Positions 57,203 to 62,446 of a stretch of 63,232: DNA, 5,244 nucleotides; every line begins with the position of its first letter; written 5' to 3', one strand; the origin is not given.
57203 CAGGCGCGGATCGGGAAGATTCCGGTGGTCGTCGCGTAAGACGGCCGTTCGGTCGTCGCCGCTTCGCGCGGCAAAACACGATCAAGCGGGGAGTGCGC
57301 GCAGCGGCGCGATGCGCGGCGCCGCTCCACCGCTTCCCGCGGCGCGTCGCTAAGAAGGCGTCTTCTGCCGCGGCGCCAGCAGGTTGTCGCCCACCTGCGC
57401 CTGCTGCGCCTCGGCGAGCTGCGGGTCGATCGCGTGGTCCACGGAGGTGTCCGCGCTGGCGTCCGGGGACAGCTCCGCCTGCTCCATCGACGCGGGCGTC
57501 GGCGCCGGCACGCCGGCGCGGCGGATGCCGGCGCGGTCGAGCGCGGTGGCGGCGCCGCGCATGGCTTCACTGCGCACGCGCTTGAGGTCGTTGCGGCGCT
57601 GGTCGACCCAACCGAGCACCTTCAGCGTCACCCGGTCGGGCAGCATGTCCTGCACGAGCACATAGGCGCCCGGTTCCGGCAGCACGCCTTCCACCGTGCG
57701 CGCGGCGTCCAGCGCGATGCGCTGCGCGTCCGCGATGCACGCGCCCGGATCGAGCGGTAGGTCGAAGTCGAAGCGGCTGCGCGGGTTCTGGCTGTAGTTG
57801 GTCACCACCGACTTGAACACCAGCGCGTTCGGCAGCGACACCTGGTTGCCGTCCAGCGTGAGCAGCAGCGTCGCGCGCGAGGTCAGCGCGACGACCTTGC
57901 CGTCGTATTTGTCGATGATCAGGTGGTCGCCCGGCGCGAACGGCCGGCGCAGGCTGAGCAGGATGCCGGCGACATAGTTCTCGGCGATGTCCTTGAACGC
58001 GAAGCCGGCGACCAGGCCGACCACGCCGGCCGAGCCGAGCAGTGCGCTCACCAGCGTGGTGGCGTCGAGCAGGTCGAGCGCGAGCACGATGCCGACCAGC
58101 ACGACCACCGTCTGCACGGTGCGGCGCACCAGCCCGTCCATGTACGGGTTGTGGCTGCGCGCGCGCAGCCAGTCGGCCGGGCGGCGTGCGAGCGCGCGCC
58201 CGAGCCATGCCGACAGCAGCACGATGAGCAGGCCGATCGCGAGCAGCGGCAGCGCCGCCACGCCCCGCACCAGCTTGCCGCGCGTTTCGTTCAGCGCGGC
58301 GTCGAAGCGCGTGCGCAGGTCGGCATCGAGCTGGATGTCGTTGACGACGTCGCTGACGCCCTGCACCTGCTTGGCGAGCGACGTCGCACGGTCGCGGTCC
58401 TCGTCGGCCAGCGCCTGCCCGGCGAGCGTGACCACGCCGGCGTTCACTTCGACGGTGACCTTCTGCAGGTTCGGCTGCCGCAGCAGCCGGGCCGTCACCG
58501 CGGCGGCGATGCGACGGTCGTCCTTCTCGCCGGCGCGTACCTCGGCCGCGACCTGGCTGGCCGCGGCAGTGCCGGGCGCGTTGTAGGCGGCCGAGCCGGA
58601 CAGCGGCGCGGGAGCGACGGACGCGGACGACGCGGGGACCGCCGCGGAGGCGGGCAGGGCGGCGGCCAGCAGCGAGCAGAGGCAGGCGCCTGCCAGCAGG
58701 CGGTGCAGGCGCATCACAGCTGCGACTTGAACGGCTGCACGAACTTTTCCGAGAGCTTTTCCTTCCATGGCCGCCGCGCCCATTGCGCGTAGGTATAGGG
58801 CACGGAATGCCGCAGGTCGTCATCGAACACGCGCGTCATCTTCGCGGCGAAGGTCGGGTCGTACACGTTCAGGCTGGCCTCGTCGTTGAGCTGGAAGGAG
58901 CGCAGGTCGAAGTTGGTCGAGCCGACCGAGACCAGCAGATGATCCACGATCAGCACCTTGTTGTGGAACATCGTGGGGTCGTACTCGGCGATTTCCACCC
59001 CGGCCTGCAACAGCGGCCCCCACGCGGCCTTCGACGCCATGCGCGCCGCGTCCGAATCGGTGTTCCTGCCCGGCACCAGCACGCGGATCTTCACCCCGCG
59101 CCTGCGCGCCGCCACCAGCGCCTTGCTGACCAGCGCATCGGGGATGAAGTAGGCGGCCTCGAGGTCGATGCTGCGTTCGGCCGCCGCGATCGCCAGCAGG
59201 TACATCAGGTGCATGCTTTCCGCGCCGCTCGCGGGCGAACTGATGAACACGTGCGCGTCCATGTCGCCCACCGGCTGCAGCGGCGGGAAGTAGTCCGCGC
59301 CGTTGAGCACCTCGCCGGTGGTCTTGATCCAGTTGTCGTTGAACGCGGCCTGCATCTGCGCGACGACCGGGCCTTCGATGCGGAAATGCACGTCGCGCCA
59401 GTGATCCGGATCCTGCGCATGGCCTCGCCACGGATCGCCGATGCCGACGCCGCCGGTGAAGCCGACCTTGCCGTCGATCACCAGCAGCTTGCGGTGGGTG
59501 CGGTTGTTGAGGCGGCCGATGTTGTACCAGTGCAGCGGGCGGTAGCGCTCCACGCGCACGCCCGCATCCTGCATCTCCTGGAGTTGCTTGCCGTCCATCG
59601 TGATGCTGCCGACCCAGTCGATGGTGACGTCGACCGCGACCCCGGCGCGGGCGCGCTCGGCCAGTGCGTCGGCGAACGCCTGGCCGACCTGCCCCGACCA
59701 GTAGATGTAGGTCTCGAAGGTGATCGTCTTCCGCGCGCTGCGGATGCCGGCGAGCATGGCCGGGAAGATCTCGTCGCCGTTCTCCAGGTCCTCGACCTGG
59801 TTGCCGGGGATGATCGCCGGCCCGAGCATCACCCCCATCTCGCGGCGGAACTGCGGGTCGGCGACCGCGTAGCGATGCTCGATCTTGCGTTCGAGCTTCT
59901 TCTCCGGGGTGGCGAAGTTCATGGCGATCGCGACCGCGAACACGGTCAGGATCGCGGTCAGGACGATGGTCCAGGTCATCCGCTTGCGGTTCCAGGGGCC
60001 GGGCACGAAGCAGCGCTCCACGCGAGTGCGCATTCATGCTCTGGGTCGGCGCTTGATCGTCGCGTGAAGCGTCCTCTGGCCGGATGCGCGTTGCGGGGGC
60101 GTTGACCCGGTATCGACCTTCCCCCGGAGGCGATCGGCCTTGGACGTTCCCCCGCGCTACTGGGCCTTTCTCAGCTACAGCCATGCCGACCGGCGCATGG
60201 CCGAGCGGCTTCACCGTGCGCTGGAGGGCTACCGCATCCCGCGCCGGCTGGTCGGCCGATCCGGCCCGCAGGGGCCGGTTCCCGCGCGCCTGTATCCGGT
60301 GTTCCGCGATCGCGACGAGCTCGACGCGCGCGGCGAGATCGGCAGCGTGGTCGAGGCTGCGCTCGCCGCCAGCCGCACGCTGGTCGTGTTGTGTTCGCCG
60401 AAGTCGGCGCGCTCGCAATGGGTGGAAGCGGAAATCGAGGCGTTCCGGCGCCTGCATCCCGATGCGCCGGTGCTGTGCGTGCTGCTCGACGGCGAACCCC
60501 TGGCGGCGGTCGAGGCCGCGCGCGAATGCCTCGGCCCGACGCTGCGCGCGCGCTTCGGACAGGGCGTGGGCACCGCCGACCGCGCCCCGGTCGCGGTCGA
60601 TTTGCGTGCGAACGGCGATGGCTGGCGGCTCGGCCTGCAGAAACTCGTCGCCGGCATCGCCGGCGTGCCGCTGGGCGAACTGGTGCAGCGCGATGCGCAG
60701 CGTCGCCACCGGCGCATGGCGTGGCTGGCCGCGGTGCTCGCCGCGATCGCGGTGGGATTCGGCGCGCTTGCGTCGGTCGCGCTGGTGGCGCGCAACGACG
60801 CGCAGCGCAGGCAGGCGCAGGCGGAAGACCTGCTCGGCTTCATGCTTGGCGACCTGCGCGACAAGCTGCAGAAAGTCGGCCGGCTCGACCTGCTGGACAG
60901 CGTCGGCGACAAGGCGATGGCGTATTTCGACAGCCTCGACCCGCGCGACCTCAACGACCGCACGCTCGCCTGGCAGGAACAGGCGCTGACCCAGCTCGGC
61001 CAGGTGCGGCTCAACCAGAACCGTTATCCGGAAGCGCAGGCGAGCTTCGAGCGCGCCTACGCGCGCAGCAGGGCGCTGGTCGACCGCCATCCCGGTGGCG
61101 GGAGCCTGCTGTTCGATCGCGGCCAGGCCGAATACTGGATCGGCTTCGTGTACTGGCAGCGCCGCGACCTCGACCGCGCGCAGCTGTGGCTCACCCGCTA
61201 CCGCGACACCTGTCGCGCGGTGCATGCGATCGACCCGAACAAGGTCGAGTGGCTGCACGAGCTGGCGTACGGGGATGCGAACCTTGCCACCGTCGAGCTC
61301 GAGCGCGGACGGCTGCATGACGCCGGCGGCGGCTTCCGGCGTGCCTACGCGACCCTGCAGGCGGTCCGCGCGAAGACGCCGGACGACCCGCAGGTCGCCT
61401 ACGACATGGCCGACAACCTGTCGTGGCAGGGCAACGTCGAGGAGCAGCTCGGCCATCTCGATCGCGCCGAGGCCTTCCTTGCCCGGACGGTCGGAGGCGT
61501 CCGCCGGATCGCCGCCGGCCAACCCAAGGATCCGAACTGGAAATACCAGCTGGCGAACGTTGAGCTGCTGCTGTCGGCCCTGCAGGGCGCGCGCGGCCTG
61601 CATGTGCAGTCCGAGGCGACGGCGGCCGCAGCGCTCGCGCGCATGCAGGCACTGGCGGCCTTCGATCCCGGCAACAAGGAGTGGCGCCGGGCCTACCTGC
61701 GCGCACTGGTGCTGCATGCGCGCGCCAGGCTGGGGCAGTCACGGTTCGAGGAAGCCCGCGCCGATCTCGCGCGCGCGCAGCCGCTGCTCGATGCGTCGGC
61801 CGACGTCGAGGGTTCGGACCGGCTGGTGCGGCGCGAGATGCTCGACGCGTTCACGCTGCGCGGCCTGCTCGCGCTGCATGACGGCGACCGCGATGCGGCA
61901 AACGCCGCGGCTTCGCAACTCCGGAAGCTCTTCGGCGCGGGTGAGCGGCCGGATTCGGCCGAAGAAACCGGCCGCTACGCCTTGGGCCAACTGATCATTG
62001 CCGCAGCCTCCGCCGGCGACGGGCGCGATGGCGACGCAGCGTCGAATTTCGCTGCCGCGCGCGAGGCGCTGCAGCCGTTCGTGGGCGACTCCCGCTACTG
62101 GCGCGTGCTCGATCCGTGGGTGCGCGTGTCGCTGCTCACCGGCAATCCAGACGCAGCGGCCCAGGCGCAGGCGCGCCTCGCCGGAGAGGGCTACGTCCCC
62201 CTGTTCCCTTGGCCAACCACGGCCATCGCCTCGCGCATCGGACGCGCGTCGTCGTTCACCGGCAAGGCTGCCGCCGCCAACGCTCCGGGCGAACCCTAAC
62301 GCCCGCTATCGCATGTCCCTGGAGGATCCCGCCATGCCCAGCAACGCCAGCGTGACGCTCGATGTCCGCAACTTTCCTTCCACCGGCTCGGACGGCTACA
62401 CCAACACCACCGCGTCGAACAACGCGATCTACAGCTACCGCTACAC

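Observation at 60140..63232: Candidate TIR/SLOG nucleotide-signalling (Thoeris-like) module with a membrane-anchored TIR-TPR protein and an interposed unknown small protein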

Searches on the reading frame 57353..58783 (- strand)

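Call 68: search_protein_families(library=pfam, proteins=[window:57353-58783:-], max_evalue=0.001)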
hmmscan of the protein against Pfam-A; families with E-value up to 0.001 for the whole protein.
window:57353-58783:- (477 aa): 2 families
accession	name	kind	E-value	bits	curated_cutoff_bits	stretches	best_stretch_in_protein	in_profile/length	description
PF00924.24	MS_channel_2nd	-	2.8e-12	47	20.2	1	265-331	1-67/68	Mechanosensitive ion channel, beta-domain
PF04972.22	BON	-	4.6e-12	46.5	27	1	88-152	1-67/69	BON domain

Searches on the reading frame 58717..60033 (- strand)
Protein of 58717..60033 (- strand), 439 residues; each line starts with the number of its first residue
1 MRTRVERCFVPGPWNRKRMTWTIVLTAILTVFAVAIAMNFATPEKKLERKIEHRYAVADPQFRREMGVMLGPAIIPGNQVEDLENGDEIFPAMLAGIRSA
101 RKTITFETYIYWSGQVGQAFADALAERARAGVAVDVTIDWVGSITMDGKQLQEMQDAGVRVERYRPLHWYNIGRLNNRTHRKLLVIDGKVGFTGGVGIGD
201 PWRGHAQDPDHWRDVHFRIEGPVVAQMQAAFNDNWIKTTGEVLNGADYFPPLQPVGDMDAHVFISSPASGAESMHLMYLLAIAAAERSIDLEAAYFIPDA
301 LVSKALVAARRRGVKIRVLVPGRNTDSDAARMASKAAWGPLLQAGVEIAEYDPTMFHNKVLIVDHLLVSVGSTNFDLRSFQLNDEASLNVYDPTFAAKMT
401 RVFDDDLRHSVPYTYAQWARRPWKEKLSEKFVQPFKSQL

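Call 68: search_protein_families(library=pfam, proteins=[window:58717-60033:-], max_evalue=0.001)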
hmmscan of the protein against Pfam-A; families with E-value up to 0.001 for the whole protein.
window:58717-60033:- (439 aa): 2 families
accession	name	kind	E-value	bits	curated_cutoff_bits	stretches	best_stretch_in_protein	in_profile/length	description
PF13091.12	PLDc_2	-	2.7e-41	140.9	27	2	281-406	4-131/132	PLD-like domain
PF00614.28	PLDc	-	1.8e-07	31.3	21.9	0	176-195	2-21/28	Phospholipase D Active site motif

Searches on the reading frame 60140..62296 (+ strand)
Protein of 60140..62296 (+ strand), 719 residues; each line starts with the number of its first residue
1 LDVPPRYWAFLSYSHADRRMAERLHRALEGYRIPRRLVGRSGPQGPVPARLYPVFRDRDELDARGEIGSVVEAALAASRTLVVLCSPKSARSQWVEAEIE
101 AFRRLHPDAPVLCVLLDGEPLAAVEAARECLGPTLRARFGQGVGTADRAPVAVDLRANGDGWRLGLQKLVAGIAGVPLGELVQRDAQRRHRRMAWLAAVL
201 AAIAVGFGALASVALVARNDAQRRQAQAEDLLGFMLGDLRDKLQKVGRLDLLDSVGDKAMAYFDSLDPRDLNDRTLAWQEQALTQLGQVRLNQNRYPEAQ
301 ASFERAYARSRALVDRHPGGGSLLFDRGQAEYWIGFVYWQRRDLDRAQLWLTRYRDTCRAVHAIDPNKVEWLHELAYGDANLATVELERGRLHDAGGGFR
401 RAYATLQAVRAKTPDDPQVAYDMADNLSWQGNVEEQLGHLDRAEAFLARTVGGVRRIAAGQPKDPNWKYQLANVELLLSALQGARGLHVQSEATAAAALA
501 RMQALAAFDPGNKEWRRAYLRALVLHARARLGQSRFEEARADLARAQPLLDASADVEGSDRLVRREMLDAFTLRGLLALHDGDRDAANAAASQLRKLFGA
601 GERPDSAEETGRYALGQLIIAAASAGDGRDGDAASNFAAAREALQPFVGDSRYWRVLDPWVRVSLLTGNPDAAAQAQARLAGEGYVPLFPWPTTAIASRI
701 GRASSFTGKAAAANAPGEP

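Call 6: search_protein_families(library=pfam, proteins=[window:60140-62296:+], max_evalue=1)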
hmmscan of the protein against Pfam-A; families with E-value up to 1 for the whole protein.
window:60140-62296:+ (719 aa): 12 families
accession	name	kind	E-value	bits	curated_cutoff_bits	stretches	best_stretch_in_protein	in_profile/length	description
PF13676.11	TIR_2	-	2.9e-11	44.4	28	2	52-120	25-98/122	TIR domain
PF08937.16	ThsB_TIR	-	5.5e-08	33.6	21.2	1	10-118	1-97/100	Thoeris protein ThsB, TIR-like domain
PF13181.12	TPR_8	-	0.00018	21.9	25.7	1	281-309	2-30/34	Tetratricopeptide repeat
PF13424.12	TPR_12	-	0.00024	21.7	30.1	1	281-331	4-55/77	Tetratricopeptide repeat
PF07719.23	TPR_2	-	0.0028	18.1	27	1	282-308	3-29/34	Tetratricopeptide repeat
PF00515.34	TPR_1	-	0.0054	16.9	27.8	1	281-306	2-27/34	Tetratricopeptide repeat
PF01582.25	TIR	-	0.009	16.3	21.3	1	52-101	30-79/179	TIR domain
PF14559.12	TPR_19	-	0.063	14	25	1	399-435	7-43/68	Tetratricopeptide repeat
PF13374.12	TPR_10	-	0.12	12.9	27.5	1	282-318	4-41/42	Tetratricopeptide repeat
PF14561.12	TPR_20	-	0.13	13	25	1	404-440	9-45/90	Tetratricopeptide repeat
PF13174.12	TPR_6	-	0.54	11.5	26.3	0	281-306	1-26/33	Tetratricopeptide repeat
PF13431.12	TPR_17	-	0.73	10.7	24.4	0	282-301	15-34/34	Tetratricopeptide repeat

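Call 7: search_protein_families(library=padloc, proteins=[window:60140-62296:+], max_evalue=1)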
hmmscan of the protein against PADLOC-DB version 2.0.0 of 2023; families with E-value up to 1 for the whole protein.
window:60140-62296:+ (719 aa): 2 families
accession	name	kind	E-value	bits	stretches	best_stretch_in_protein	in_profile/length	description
PDLC02012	SAVED5--SAVED_TIR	-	2.6e-05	21.5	2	53-303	41-149/404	-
PDLC00426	ThsB1|ThsB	-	0.0038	14.6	1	69-107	288-326/352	TIR-like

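Call 8: search_protein_families(library=ncbifam, proteins=[window:60140-62296:+], max_evalue=1)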
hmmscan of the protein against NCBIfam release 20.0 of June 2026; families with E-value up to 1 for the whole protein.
window:60140-62296:+ (719 aa): 2 families
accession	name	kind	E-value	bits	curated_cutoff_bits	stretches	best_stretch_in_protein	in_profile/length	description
NF040588.1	FxsC_Nterm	equivalog_domain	0.00017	21.6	130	1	10-105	4-99/182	TIR-like protein FxsC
NF040959.1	MamA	equivalog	0.025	14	200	1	378-448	32-102/204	magnetosome protein MamA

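Call 55: search_solved_structures(query=window:60140-62296:+, max_evalue=1, show_alignments=2)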
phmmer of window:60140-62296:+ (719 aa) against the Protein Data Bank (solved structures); distinct sequences matched with E-value up to 1: 0.

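Call 84: search_dna_similar(query=window:60140-62296:+, collection=plasmids, mode=protein, max_rows=15)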
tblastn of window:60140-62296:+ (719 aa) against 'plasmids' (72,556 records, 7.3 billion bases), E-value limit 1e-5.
Records with a match: 11; places in all: 11; records where one place covers at least 80% of the query: 0.
Best place of each record, by identity: <60% 11.
By first word of the organism name: Sinorhizobium 3; Rhizobium 2; Novosphingobium 1; Niveispirillum 1; Paraburkholderia 1; Methylorubrum 1; Butyrivibrio 1; Fusobacterium 1.
By predicted mobility (MOB-suite, as given by PLSDB): non-mobilizable 7; conjugative 3; mobilizable 1.
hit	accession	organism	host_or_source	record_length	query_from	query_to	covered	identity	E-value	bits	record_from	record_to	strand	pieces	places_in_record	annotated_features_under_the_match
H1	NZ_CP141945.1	Novosphingobium sp. RL4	Rheum palmatum L.,Single ...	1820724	6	515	71%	34.6%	3e-64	239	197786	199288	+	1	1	none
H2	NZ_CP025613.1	Niveispirillum cyanobacteriorum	sing cell,cyanobacterial aggregates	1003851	229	685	64%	30.2%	1e-28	130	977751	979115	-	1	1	none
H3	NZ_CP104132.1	Sinorhizobium sp. K101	Phaseolus vulgaris,cell ...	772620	6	193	26%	41.8%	4e-26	123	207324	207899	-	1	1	toll/interleukin-1 receptor domain-containing protein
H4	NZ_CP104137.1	Sinorhizobium sp. C101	Phaseolus vulgaris,cell ...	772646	6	193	26%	41.8%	4e-26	123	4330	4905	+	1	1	toll/interleukin-1 receptor domain-containing protein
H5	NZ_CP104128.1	Sinorhizobium sp. M103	Phaseolus vulgaris,cell ...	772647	6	193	26%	41.8%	4e-26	123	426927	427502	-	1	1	toll/interleukin-1 receptor domain-containing protein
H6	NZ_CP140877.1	Rhizobium beringeri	Trifolium pratense,whole organism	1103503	8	189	25%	36.0%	1e-13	83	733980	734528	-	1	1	record has no annotation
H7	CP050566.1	Rhizobium leguminosarum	Lathyrus sativus,cell culture,root ...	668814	7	185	25%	34.7%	1e-22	112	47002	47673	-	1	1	toll/interleukin-1 receptor domain-containing protein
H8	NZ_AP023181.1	Paraburkholderia sp. PGU19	Physopelta gutta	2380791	11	189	25%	33.0%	4e-9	68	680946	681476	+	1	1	none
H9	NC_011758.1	Methylorubrum extorquens CM4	-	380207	9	181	24%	31.5%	5e-6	58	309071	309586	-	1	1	TIR domain-containing protein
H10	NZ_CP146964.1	Butyrivibrio fibrisolvens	Bovinae,Bovine rumen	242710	6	193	26%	27.8%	7e-14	84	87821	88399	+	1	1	toll/interleukin-1 receptor domain-containing protein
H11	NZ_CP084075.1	Fusobacterium vincentii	-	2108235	6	120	16%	33.9%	6e-15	87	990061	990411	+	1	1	none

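Call 85: get_annotated_region(hit=H1, flank=6000)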
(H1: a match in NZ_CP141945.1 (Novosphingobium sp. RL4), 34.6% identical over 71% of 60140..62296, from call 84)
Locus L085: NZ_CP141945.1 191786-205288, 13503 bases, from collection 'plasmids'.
description: Novosphingobium sp. RL4 plasmid unnamed, complete sequence
organism: Novosphingobium sp. RL4 (NCBI taxid 3109595)
taxonomy: Bacteria; Pseudomonadota; Alphaproteobacteria; Sphingomonadales; Sphingomonadaceae; Novosphingobium; Novosphingobium sp. RL4
host: -; source: Rheum palmatum L.,Single bacteria,rhizosphere soil; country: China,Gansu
typing (MOB-suite, as given by PLSDB): non-mobilizable; replicon rep_cluster_545
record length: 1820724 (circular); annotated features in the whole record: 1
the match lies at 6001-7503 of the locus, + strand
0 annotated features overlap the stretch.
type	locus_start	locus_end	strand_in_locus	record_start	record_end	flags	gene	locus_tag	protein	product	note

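Call 91: get_annotated_region(hit=H3, flank=6000)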
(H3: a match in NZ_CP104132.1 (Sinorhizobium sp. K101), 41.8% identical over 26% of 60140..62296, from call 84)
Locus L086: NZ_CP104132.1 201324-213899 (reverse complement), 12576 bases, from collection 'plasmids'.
description: Sinorhizobium sp. K101 plasmid pK101b, complete sequence
organism: Sinorhizobium sp. K101 (NCBI taxid 2976820)
taxonomy: Bacteria; Pseudomonadota; Alphaproteobacteria; Hyphomicrobiales; Rhizobiaceae; Sinorhizobium; Sinorhizobium sp. K101
host: -; source: Phaseolus vulgaris,cell culture,Phaseolus vulgaris nodule,nodule from plant grown in inoculum free soil; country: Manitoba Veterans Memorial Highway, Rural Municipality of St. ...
typing (MOB-suite, as given by PLSDB): non-mobilizable
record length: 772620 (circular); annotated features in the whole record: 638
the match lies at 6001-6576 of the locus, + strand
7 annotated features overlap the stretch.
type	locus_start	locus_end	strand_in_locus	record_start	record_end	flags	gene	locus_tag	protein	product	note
CDS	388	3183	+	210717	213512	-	-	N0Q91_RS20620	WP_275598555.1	hypothetical protein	-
CDS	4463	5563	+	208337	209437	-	-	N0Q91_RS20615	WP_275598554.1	hypothetical protein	-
CDS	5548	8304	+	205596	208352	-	-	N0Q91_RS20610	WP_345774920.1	toll/interleukin-1 receptor domain-containing protein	-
CDS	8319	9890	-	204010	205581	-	-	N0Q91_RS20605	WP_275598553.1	autotransporter outer membrane beta-barrel domain-containing protein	-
CDS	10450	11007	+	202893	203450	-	-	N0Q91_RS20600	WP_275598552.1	hypothetical protein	-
CDS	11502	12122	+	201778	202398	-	-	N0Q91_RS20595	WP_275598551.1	glycosyl hydrolase 108 family protein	-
CDS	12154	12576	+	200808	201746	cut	-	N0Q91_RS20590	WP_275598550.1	hypothetical protein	-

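Call 92: get_annotated_region(hit=H7, flank=6000)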
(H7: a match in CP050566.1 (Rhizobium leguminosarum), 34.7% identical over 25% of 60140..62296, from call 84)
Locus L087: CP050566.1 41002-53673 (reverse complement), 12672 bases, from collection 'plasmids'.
description: Rhizobium leguminosarum bv. viciae strain RCAM2802 plasmid p_2, complete sequence
organism: Rhizobium leguminosarum (NCBI taxid 387)
taxonomy: Bacteria; Pseudomonadota; Alphaproteobacteria; Hyphomicrobiales; Rhizobiaceae; Rhizobium; Rhizobium leguminosarum
host: -; source: Lathyrus sativus,cell culture,root nodule; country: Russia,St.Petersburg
typing (MOB-suite, as given by PLSDB): conjugative; replicon rep_cluster_841; relaxase MOBQ; mating-pair formation MPF_T
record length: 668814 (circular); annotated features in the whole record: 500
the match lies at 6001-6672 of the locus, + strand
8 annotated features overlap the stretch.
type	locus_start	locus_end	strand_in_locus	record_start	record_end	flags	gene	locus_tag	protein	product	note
CDS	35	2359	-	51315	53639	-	-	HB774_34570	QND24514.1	hypothetical protein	-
CDS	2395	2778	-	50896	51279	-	-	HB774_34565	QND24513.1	toll/interleukin-1 receptor domain-containing protein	-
CDS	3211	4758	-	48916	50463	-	-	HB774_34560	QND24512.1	hypothetical protein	-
CDS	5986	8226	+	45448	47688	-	-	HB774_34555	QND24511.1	toll/interleukin-1 receptor domain-containing protein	-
CDS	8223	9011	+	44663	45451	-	-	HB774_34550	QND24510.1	hypothetical protein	-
CDS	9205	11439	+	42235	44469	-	-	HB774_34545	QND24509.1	toll/interleukin-1 receptor domain-containing protein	-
CDS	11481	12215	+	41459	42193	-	-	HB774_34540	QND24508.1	hypothetical protein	-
CDS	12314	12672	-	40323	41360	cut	-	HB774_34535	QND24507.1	hypothetical protein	-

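Call 93: get_annotated_region(hit=H2, flank=6000)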
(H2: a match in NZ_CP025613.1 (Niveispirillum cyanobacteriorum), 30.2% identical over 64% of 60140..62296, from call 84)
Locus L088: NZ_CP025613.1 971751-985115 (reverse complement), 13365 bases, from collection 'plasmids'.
description: Niveispirillum cyanobacteriorum strain TH16 plasmid unnamed1, complete sequence
organism: Niveispirillum cyanobacteriorum (NCBI taxid 1612173)
taxonomy: Bacteria; Pseudomonadota; Alphaproteobacteria; Rhodospirillales; Azospirillaceae; Niveispirillum; Niveispirillum cyanobacteriorum
host: -; source: sing cell,cyanobacterial aggregates; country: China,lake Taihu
typing (MOB-suite, as given by PLSDB): non-mobilizable; mating-pair formation MPF_T
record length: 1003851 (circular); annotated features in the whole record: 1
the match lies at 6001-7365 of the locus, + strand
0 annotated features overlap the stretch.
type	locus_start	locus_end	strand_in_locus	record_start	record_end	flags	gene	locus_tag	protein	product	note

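Call 113: search_protein_families(library=pfam, proteins=[L085:8050-9522:+], max_evalue=0.01)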
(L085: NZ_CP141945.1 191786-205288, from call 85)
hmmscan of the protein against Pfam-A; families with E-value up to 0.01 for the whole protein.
L085:8050-9522:+ (491 aa): 2 families
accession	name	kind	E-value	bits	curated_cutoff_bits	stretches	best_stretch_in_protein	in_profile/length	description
PF20308.4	TPR-S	-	6.8e-09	36.7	27.6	1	13-88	29-101/102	Tetratricopeptide Repeats-Sensor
PF13281.12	MAP3K_TRAF_bd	-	1.3e-07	31.4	24.1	1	33-159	209-339/371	MAP3K TRAFs-binding domain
